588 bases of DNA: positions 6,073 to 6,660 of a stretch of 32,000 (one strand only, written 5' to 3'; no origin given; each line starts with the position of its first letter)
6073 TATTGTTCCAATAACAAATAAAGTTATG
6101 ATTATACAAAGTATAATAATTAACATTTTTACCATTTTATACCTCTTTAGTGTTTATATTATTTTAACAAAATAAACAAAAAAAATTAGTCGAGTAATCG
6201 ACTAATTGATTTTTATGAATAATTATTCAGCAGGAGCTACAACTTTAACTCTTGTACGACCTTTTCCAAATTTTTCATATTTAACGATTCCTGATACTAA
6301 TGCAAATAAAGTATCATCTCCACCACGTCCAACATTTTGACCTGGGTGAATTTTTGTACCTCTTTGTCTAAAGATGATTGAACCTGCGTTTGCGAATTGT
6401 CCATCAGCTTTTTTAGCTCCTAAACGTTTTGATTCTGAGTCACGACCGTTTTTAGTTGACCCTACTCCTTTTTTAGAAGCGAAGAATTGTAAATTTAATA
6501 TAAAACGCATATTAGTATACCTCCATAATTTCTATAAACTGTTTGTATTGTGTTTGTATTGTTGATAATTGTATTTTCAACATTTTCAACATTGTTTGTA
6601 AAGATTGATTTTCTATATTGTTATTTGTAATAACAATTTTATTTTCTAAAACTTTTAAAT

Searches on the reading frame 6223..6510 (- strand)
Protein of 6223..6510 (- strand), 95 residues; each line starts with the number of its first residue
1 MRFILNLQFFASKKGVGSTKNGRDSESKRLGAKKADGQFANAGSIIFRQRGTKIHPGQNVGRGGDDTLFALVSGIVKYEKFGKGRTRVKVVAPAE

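Call 13: find_encoding_contigs(protein=window:6223-6510:-, flank=10000, max_places=10)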
Protein window:6223-6510:- (95 aa): 23 contigs read that carry it; 10 places shown.
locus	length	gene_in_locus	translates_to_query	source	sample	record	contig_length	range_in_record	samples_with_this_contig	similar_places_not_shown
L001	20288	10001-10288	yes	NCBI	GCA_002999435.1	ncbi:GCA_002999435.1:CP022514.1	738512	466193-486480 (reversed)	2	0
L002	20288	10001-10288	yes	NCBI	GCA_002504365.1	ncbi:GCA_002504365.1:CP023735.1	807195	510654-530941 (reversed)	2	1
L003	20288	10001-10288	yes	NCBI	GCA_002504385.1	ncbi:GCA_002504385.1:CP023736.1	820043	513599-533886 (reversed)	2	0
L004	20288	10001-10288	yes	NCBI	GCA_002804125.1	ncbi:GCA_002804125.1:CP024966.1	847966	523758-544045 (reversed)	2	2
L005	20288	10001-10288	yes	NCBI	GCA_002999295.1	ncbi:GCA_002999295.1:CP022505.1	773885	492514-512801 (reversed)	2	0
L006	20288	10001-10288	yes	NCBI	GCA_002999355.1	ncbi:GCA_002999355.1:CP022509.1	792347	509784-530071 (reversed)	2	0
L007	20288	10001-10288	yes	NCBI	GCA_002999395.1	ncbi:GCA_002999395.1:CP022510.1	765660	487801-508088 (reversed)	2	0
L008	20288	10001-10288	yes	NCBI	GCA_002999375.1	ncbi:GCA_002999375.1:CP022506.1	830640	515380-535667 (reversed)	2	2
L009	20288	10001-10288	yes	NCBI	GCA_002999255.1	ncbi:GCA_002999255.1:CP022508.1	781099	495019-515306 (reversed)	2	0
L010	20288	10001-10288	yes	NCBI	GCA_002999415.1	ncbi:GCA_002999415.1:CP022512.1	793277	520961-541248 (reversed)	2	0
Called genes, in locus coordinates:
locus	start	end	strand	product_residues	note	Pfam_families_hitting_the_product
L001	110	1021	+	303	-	-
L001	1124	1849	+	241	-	-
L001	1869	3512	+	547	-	PF02463:SMC_N, PF13175:AAA_15, PF13476:AAA_23, PF13555:AAA_29 (weak), PF13304:AAA_21, PF20469:OLD-like_TOPRIM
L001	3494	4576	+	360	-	PF13245:AAA_19, PF00580:UvrD-helicase, PF01443:Viral_helicase1 (weak)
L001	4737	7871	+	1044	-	PF15028:PTCRA (faint), PF18310:DUF5605 (faint)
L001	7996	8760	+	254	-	-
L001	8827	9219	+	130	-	-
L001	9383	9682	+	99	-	PF00829:Ribosomal_L21p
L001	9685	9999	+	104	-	PF04327:Peptidase_Prp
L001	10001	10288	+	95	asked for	PF01016:Ribosomal_L27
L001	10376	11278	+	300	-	PF00226:DnaJ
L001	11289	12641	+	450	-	PF01546:Peptidase_M20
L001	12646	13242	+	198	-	-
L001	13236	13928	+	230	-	-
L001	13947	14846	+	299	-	PF00005:ABC_tran, PF13304:AAA_21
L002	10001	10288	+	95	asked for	PF01016:Ribosomal_L27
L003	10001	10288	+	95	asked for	PF01016:Ribosomal_L27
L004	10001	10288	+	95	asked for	PF01016:Ribosomal_L27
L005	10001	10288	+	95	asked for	PF01016:Ribosomal_L27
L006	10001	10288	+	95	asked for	PF01016:Ribosomal_L27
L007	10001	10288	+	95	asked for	PF01016:Ribosomal_L27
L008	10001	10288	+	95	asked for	PF01016:Ribosomal_L27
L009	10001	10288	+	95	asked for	PF01016:Ribosomal_L27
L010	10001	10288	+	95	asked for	PF01016:Ribosomal_L27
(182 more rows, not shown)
